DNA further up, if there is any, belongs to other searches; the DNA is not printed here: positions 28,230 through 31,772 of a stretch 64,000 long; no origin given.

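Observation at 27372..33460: Well-delimited five-gene envelope operon: Pro-rich secreted protein, a small soluble protein, a 1080-aa helical probable lipoprotein, a 42-aa membrane peptide and a TM2-domain protein with a paralogous N-domain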

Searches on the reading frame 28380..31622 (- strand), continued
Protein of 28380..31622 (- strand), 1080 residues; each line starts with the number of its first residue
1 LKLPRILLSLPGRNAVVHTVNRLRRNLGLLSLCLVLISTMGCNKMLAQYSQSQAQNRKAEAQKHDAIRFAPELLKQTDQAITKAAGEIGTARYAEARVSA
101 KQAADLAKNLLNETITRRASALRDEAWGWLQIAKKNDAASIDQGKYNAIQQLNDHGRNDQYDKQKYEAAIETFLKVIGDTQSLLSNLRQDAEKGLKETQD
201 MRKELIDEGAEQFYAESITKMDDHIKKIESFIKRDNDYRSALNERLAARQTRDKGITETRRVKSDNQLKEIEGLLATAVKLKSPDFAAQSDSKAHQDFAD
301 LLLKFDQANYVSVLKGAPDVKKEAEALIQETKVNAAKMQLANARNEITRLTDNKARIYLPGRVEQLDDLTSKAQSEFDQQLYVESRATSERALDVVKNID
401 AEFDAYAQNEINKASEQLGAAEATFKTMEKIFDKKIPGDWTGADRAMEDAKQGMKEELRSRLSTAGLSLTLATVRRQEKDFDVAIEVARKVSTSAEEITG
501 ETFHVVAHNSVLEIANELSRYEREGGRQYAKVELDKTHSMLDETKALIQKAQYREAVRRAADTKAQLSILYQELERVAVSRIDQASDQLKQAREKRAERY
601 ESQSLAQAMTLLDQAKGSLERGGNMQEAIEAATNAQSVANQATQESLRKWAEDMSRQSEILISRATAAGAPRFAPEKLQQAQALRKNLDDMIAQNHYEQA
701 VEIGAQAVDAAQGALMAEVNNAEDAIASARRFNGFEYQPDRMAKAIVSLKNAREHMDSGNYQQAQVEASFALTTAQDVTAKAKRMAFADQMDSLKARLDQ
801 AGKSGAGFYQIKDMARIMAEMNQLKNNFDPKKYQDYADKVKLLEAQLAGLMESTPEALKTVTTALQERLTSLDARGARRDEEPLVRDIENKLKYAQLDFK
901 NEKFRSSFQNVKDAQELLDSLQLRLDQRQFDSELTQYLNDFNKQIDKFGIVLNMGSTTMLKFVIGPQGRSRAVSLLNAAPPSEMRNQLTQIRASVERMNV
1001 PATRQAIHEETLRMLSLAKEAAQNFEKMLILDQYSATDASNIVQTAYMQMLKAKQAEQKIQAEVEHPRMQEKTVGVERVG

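Call 91: search_solved_structures(query=A2, max_evalue=1)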
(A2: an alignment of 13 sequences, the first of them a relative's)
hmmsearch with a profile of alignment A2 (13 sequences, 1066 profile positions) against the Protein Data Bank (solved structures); distinct sequences matched with E-value up to 1: 52.
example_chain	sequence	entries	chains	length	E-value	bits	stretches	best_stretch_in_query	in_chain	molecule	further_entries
3m5g_B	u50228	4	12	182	0.0045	17.9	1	783-875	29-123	Hemagglutinin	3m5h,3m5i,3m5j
9yoj_B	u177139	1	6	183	0.0063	17.4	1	783-875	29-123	Hemagglutinin HA2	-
6mlm_C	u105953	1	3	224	0.0076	17.1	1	783-875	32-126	Hemagglutinin HA2 chain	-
4qy0_B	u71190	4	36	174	0.01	16.7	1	795-872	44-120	hemagglutinin | Hemagglutinin HA2 chain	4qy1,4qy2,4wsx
4xq5_B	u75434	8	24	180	0.011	16.6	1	795-872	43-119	Hemagglutinin HA2 chain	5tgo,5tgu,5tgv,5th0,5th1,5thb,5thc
4xqo_B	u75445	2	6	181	0.011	16.6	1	795-872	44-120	Hemagglutinin HA2 chain | Hemagglutinin HA2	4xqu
4d00_B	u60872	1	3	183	0.011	16.6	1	795-872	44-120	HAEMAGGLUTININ HA1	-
4cyv_B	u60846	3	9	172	0.012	16.5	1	795-872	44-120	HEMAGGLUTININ | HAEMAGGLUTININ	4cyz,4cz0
4cyw_B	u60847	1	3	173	0.012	16.5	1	795-872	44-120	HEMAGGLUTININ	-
4wsw_B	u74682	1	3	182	0.014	16.2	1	795-872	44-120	Hemagglutinin HA2 chain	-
6wf1_B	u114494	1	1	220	0.017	16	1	795-872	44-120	Hemagglutinin HA2 chain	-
4lki_B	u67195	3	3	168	0.018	15.9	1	783-875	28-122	hemagglutinin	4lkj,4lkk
4kol_B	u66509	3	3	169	0.018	15.9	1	783-875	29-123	Hemagglutinin HA2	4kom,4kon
6ii4_B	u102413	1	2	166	0.018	15.9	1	783-875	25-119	Hemagglutinin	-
9bu6_D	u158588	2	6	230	0.019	15.8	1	795-872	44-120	Hemagglutinin HA2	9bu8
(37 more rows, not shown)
